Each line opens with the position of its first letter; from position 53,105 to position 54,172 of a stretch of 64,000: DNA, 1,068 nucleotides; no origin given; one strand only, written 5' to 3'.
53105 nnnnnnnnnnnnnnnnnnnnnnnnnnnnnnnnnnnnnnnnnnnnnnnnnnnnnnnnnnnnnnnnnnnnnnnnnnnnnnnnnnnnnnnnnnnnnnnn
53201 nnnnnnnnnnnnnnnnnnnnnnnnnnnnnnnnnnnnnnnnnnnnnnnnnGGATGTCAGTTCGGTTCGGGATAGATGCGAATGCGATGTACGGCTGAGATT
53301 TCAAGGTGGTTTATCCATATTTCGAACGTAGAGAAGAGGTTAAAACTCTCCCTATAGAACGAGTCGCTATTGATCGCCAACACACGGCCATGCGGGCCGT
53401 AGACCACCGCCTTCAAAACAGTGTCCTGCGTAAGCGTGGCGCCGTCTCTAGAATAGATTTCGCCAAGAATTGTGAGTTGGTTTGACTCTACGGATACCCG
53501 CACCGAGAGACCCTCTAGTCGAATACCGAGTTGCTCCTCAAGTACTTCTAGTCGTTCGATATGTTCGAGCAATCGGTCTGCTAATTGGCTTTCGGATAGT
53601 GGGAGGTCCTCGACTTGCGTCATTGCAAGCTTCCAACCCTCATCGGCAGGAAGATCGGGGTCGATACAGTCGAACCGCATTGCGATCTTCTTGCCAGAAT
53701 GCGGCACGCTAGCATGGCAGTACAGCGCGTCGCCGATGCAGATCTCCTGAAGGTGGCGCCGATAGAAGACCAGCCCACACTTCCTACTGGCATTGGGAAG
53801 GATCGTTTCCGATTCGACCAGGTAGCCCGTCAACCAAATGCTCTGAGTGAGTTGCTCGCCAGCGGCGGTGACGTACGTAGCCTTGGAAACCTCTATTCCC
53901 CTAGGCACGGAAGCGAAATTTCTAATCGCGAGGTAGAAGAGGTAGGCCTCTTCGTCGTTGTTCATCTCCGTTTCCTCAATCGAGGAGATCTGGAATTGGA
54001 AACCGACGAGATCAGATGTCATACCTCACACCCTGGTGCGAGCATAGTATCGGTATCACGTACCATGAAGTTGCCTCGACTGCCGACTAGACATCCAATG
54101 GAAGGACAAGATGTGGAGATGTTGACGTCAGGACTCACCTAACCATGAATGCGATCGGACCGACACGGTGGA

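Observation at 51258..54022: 255-aa orphan protein translationally coupled to a GHKL-ATPase/DUF3883-nuclease: candidate two-gene defence module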

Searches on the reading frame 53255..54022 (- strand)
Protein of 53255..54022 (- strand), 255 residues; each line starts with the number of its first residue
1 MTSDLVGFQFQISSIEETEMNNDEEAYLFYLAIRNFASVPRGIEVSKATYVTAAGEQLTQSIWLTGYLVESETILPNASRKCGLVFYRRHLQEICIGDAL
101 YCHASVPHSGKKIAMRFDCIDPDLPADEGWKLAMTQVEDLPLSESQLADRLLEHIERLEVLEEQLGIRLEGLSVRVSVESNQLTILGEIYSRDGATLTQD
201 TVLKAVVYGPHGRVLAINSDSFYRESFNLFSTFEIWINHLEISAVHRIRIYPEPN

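Call 5: search_protein_families(library=pfam, proteins=[window:53255-54022:-], max_evalue=0.01)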
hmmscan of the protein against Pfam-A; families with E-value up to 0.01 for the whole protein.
window:53255-54022:- (255 aa): 0 families

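Call 6: search_protein_families(library=padloc, proteins=[window:53255-54022:-], max_evalue=0.01)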
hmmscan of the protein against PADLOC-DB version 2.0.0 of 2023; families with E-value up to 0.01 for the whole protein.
window:53255-54022:- (255 aa): 0 families

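Call 7: search_protein_families(library=ncbifam, proteins=[window:53255-54022:-], max_evalue=0.1)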
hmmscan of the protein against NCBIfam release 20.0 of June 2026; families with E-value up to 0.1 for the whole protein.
window:53255-54022:- (255 aa): 0 families

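Call 8: find_homologous_proteins(query=window:53255-54022:-, max_evalue=0.01)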
Query window:53255-54022:- (255 aa): 1 proteins with E <= 0.01 among 635 candidates.
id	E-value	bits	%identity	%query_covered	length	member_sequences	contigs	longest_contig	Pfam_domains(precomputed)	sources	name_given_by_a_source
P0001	9.5e-100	351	59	100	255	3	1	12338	-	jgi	jgi:hypothetical protein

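Call 10: find_encoding_contigs(protein=P0001, flank=10000)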
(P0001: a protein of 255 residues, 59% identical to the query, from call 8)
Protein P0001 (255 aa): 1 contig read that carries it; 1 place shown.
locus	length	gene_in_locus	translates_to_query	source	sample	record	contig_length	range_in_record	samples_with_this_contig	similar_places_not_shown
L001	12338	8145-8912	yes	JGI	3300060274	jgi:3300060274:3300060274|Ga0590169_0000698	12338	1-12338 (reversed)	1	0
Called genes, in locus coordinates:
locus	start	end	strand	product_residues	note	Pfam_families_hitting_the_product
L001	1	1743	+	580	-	?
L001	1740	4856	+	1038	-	PF00580:UvrD-helicase, PF13245:AAA_19, PF13361:UvrD_C, PF13538:UvrD_C_2 (faint), PF12705:PDDEXK_1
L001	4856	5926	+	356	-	PF13280:WYL, PF25583:WCX (weak)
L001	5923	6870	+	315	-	PF19187:HTH_PafC, PF13280:WYL, PF25583:WCX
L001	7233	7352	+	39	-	-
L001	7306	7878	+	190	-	-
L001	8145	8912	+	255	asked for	-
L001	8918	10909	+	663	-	PF25794:SACS (faint), PF13020:NOV_C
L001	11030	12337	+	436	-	?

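Call 21: search_protein_representatives(alignment_id=A1)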
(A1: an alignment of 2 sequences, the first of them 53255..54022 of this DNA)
Query: 2 sequences, 255 profile positions. Proteins with E-value up to 0.001 (for the whole library): 508; up to 1e-10: 177; up to 1e-30: 10. The best 150 are listed.
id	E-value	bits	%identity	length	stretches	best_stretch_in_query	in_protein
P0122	1.4e-55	204.8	-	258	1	3-253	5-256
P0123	1.5e-54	201.4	-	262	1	1-254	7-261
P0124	1.2e-51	192.0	-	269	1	4-253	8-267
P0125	2.2e-49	184.5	-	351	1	4-254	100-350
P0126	4.1e-48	180.3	-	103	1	134-228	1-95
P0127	4.8e-48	180.1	-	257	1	1-253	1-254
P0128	3.9e-43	164.0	-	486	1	3-253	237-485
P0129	8.4e-43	163.0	-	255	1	4-253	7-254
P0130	7.6e-40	153.3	-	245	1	5-249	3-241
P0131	1.4e-31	126.1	-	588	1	4-253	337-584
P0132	3.8e-29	118.2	-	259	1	15-253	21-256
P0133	5.3e-29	117.8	-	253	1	13-238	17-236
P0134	1.6e-28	116.2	-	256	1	12-254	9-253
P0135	1.8e-28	116.0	-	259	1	8-253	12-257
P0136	2.3e-28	115.7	-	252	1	4-253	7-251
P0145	1.0e-24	103.7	-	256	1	8-253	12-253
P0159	1.5e-19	86.8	-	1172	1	7-183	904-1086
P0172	1.9e-17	79.9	-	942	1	12-140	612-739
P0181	1.4e-16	77.1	-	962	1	11-160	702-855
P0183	1.5e-16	77.0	-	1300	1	7-165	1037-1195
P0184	1.5e-16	76.9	-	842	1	11-150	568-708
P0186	2.0e-16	76.6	-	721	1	4-135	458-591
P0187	2.5e-16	76.2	-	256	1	12-236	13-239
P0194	1.8e-15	73.4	-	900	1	7-164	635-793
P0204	7.1e-15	71.5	-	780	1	6-150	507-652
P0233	2.4e-13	66.5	-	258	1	5-252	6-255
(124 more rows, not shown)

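Call 26: search_protein_families(library=pfam, proteins=[P0159, P0183, P0172, P0181, P0184, P0194, P0204, P0186, P0131, P0128], max_evalue=0.001)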
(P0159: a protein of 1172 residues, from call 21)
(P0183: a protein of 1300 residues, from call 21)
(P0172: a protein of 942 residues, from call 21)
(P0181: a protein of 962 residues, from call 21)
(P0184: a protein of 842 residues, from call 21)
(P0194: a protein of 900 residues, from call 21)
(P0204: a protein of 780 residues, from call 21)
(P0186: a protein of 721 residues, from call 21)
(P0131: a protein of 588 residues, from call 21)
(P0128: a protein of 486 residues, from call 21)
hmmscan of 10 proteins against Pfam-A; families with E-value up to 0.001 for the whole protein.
P0159 (1172 aa): 8 families
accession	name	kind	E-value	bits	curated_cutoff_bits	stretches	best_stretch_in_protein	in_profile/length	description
PF07603.17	Lcl_C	-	3.6e-48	163.1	34.9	2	34-162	1-117/117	Lcl C-terminal domain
PF12796.13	Ank_2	-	2.2e-40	137.5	27.3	4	748-819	13-79/90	Ankyrin repeats (3 copies)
PF00023.36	Ank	-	1e-31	107.6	21.1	1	664-695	1-32/33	Ankyrin repeat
PF13606.12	Ank_3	-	2e-29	98.4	22.3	1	665-692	2-29/30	Ankyrin repeat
PF13637.12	Ank_4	-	7.1e-27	93.3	22.7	3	770-819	1-49/50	Ankyrin repeats (many copies)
PF13857.12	Ank_5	-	3e-26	91.7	27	3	228-269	10-56/56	Ankyrin repeats (many copies)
PF18998.6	Flg_new_2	-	6.2e-10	39.4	23.6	1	832-898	5-72/73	Divergent InlB B-repeat domain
PF15615.11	TerB_C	-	6.2e-07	30.2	26.3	1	1086-1160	71-144/148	TerB-C domain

P0183 (1300 aa): 4 families
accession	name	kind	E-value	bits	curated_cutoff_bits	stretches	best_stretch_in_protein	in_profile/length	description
PF07603.17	Lcl_C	-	7e-66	220.2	34.9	3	616-735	1-117/117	Lcl C-terminal domain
PF18998.6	Flg_new_2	-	3.3e-65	216.5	23.6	6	890-954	6-70/73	Divergent InlB B-repeat domain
PF09479.16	Flg_new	-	6.1e-06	26.7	27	0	985-1015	19-49/65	Listeria-Bacteroides repeat domain (List_Bact_rpt)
PF15615.11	TerB_C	-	6.5e-05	23.6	26.3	1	1230-1293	85-147/148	TerB-C domain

P0172 (942 aa): 8 families
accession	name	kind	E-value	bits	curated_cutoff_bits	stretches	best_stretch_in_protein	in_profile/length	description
PF18998.6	Flg_new_2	-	3.3e-23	81.9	23.6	2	458-526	2-71/73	Divergent InlB B-repeat domain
PF12796.13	Ank_2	-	4.8e-23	82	27.3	2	235-315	11-86/90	Ankyrin repeats (3 copies)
PF07603.17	Lcl_C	-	4.6e-19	69.3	34.9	1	44-188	1-117/117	Lcl C-terminal domain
PF00023.36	Ank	-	8.7e-18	63.9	21.1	2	255-287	2-33/33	Ankyrin repeat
PF13606.12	Ank_3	-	2.9e-15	55.1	22.3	1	257-284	4-30/30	Ankyrin repeat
PF13857.12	Ank_5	-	4.2e-15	56.1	27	1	254-296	15-56/56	Ankyrin repeats (many copies)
PF13637.12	Ank_4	-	6.6e-15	55.3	22.7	2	259-297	1-38/50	Ankyrin repeats (many copies)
PF15615.11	TerB_C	-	2.6e-09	37.9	26.3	1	793-926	21-147/148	TerB-C domain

P0181 (962 aa): 4 families
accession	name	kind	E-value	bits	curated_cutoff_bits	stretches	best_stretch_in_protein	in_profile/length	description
PF18998.6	Flg_new_2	-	1.1e-51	173.1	23.6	5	555-618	8-72/73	Divergent InlB B-repeat domain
PF07603.17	Lcl_C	-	4.1e-45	153.3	34.9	2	111-237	1-117/117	Lcl C-terminal domain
PF15615.11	TerB_C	-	3.4e-06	27.8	26.3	1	888-954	82-147/148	TerB-C domain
PF09479.16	Flg_new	-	0.00017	22.1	27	0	640-687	13-64/65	Listeria-Bacteroides repeat domain (List_Bact_rpt)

P0184 (842 aa): 3 families
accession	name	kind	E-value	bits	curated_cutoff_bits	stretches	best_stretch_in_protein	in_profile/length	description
PF18998.6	Flg_new_2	-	1e-47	160.4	23.6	5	489-557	2-71/73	Divergent InlB B-repeat domain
PF07603.17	Lcl_C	-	4e-14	53.3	34.9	1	188-311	1-117/117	Lcl C-terminal domain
PF15615.11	TerB_C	-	0.00089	19.9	26.3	0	695-832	10-147/148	TerB-C domain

P0194 (900 aa): 4 families
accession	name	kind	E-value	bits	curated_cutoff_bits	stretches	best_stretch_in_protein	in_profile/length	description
PF07603.17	Lcl_C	-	6.9e-45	152.6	34.9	2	263-385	1-117/117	Lcl C-terminal domain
PF18998.6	Flg_new_2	-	2e-36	124.2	23.6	3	485-552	2-70/73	Divergent InlB B-repeat domain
PF15615.11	TerB_C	-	7.9e-05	23.3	26.3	1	825-891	82-147/148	TerB-C domain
PF09479.16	Flg_new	-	0.00088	19.8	27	0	503-547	14-62/65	Listeria-Bacteroides repeat domain (List_Bact_rpt)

P0204 (780 aa): 3 families
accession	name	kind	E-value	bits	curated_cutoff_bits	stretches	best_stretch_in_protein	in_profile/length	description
PF18998.6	Flg_new_2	-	1.7e-56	188.6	23.6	6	280-343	8-72/73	Divergent InlB B-repeat domain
PF09479.16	Flg_new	-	5.1e-08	33.3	27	0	294-324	16-47/65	Listeria-Bacteroides repeat domain (List_Bact_rpt)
PF15615.11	TerB_C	-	1.6e-05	25.6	26.3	1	639-771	27-147/148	TerB-C domain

P0186 (721 aa): 4 families
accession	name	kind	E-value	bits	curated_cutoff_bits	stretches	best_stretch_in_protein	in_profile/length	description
PF18998.6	Flg_new_2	-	2.6e-40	136.7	23.6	4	386-453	2-70/73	Divergent InlB B-repeat domain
PF07603.17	Lcl_C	-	3.7e-28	98.6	34.9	1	21-143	1-117/117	Lcl C-terminal domain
PF15615.11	TerB_C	-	2.5e-08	34.7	26.3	1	651-715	84-147/148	TerB-C domain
PF09479.16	Flg_new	-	1.1e-05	25.9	27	0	175-204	19-50/65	Listeria-Bacteroides repeat domain (List_Bact_rpt)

P0131 (588 aa): 1 family
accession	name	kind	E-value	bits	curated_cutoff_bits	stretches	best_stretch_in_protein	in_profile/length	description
PF09397.16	FtsK_gamma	-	7.4e-17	61.3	30.6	1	193-251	4-62/63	Ftsk gamma domain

P0128 (486 aa): 1 family
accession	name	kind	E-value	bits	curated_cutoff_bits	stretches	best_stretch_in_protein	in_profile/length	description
PF09397.16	FtsK_gamma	-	1e-12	48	30.6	1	145-200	5-60/63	Ftsk gamma domain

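Call 30: predict_structure(alignment_id=A3)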
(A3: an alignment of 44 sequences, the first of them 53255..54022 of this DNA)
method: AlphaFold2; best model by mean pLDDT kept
length: 255 residues; sequences in the alignment: 44
mean_pLDDT: 95.8   pTM: 0.80
mean pLDDT of the five models: 95.8, 95.8, 95.6, 95.2, 95.2
residues with pLDDT >= 90: 238; 70-90: 14; 50-70: 2; < 50: 1
segments of 3 or more residues with pLDDT < 50: none
pLDDT, mean of each block of 10 residues (from residue 1): 80 97 97 97 97 98 91 97 98 98 94 97 94 95 91 98 98 96 98 96 98 98 97 98 97 97
secondary structure, 60 per line:
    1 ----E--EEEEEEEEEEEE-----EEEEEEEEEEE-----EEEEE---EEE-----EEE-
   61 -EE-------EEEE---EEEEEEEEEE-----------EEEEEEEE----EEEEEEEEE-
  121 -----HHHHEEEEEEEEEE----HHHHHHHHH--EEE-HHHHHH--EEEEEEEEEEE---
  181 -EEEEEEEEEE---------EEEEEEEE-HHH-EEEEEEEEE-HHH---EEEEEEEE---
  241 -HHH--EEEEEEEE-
elements in order: E8-19 E25-35 E41-45 E49-51 E57-59 E71-74 E78-87 E99-106 E111-119 H126-129 E130-139 H144-152 E155-157 H159-164 E167-177 E182-191 E201-208 E214-222 E230-237 E247-254

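Call 33: fold_search(model_id=the predicted structure, library=pdb)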
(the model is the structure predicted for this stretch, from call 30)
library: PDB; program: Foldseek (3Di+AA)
matches with E <= 10: 1673; with E <= 0.001: 98
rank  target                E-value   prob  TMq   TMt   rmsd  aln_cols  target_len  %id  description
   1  4kkp_B                2.4e-06  1.00  0.27  0.30  21.6       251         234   10  Crystal structure of Vibrio cholerae RbmA (crystal form 2) (released 2013-05-22)
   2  4kkp_A                3.6e-06  1.00  0.28  0.30  22.2       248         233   10  Crystal structure of Vibrio cholerae RbmA (crystal form 2) (released 2013-05-22)
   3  1qrk_A                7.5e-06  1.00  0.28  0.11  22.6       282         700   11  HUMAN FACTOR XIII WITH STRONTIUM BOUND IN THE ION SITE (released 1999-07-02)
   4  9i1y_A                7.5e-06  1.00  0.23  0.22  21.9       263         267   11  WxLIP from Enterococcus faecium (released 2026-01-28)
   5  1evu_A                9.3e-06  1.00  0.26  0.11  22.7       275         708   10  HUMAN FACTOR XIII WITH CALCIUM BOUND IN THE ION SITE (released 2000-05-10)
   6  4kkq_A                9.3e-06  1.00  0.22  0.25  20.2       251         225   10  Crystal structure of Vibrio cholerae RbmA (crystal form 1) (released 2013-05-22)
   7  4kty_B                9.9e-06  1.00  0.23  0.10  21.3       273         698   10  Fibrin-stabilizing factor with a bound ligand (released 2013-12-04)
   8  8jmw_A                1.0e-05  1.00  0.20  0.11  21.3       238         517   10  Fibril form of serine peptidase Vpr (released 2023-12-06)
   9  4kkq_B                1.2e-05  1.00  0.22  0.25  20.2       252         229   10  Crystal structure of Vibrio cholerae RbmA (crystal form 1) (released 2013-05-22)
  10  5mhm_A                1.2e-05  1.00  0.23  0.10  21.3       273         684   10  FXIIIa in complex with the inhibitor ZED1630 (released 2017-12-20)
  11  4be6_A                1.4e-05  1.00  0.28  0.31  21.8       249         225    8  V. cholera biofilm scaffolding protein RbmA (released 2013-12-18)
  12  5n9b                  1.4e-05  1.00  0.23  0.24  19.9       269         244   10  Crystal Structure of unliganded human IL-17RA (released 2018-06-13)
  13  1ggt_B                1.7e-05  1.00  0.28  0.11  22.2       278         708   10  THREE-DIMENSIONAL STRUCTURE OF A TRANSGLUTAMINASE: HUMAN BLOOD COAGULATION FACTOR XIII (released 1995-07-31)
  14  1ggy_A                1.7e-05  1.00  0.27  0.11  22.9       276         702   10  HUMAN FACTOR XIII WITH YTTERBIUM BOUND IN THE ION SITE (released 1999-02-16)
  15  9i25_C                1.7e-05  1.00  0.25  0.25  23.1       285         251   10  WxLIP from Enterococcus faecium locus A bound to long WxL (released 2026-01-28)
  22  7uwn_C                6.6e-05  0.84  0.17  0.16  19.6       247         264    8  Structure of the IL-17A-IL-17RA-IL-17RC ternary complex (released 2022-07-27)
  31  7zan_C                1.1e-04  0.98  0.23  0.22  18.8       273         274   10  Crystal Structure of human IL-17A in complex with IL-17RA and IL-17RC (released 2022-10-12)
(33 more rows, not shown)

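Call 45: find_homologous_proteins(query=A3, max_evalue=0.001)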
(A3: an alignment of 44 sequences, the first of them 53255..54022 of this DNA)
Query A3 (44 sequences) (255 aa, profile of the alignment): 3 proteins with E <= 0.001 among 3933 candidates.
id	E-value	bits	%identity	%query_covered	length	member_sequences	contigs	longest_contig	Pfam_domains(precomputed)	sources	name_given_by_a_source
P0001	3.9e-72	261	59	100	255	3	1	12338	-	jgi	jgi:hypothetical protein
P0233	5.1e-50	188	23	96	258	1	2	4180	-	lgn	-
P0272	6.3e-42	162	22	89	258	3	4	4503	-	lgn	-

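Call 46: find_encoding_contigs(protein=P0122, flank=5000, max_places=3)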
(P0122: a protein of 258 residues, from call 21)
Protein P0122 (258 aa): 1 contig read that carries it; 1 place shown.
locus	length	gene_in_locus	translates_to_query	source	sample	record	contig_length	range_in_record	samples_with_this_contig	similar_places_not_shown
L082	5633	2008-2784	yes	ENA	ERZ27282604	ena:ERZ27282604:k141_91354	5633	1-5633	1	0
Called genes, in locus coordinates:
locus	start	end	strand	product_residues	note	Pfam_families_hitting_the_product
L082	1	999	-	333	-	?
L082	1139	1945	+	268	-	-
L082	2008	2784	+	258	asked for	-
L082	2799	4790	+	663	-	PF25794:SACS (weak), PF13020:NOV_C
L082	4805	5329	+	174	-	-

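Call 47: find_encoding_contigs(protein=P0233, flank=5000, max_places=3)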
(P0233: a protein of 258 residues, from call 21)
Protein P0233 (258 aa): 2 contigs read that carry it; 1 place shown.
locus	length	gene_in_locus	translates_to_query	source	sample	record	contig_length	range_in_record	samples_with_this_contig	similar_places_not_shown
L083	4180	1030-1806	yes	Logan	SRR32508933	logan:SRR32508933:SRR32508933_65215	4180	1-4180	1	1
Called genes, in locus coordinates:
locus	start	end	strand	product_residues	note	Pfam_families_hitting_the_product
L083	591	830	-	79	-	PF01381:HTH_3, PF12844:HTH_19, PF13443:HTH_26 (weak)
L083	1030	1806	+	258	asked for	-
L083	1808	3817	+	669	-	PF25794:SACS, PF13020:NOV_C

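Call 48: find_encoding_contigs(protein=P0134, flank=4000, max_places=3)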
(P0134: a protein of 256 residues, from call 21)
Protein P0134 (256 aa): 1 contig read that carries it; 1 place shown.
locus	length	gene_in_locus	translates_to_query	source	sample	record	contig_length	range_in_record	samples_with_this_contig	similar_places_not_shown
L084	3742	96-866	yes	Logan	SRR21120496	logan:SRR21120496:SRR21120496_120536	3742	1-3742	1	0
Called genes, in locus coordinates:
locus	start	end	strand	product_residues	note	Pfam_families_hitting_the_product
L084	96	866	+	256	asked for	-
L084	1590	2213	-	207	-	-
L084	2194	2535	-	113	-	-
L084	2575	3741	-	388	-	?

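Call 49: find_encoding_contigs(protein=P0145, flank=4000, max_places=3)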
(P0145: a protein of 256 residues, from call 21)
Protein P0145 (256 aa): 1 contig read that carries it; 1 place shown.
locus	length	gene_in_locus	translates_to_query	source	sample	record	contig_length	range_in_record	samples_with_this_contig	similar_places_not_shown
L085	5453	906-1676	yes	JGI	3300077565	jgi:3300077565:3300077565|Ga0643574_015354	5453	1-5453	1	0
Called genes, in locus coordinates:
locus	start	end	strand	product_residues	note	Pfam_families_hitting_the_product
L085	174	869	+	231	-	-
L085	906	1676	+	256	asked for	-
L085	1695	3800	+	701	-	PF13589:HATPase_c_3 (weak), PF25794:SACS, PF13020:NOV_C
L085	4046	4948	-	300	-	PF00633:HHH (faint), PF12836:HHH_3, PF14520:HHH_5 (faint)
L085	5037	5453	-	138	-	?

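Call 50: find_encoding_contigs(protein=P0187, flank=4000, max_places=3)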
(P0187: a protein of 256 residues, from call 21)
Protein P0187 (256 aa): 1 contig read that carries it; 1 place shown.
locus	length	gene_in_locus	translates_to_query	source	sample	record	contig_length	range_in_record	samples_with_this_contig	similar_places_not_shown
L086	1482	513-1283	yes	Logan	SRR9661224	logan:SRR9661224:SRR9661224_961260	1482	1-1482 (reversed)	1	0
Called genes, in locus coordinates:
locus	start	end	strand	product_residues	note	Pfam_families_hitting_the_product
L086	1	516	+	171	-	?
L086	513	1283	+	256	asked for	-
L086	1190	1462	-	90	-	-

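Call 51: find_encoding_contigs(protein=P0131, flank=4000, max_places=3)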
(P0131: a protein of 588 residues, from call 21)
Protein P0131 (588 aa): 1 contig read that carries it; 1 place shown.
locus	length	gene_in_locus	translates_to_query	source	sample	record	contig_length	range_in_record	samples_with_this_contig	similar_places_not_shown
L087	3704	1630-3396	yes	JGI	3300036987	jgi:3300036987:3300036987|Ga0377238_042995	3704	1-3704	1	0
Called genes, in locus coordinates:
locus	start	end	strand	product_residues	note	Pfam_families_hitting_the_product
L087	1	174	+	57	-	?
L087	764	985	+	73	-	PF13560:HTH_31, PF13744:HTH_37 (weak), PF12844:HTH_19, PF01381:HTH_3, PF13443:HTH_26 (weak)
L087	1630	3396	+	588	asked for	PF09397:FtsK_gamma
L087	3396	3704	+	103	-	?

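Call 71: search_solved_structures(query=A3, max_evalue=1)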
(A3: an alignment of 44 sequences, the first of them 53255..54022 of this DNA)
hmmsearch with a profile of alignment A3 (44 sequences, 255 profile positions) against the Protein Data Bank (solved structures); distinct sequences matched with E-value up to 1: 1.
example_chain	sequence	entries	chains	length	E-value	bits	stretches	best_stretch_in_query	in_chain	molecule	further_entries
8pe1_C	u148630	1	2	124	0.21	14.1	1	22-71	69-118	Nanobody 4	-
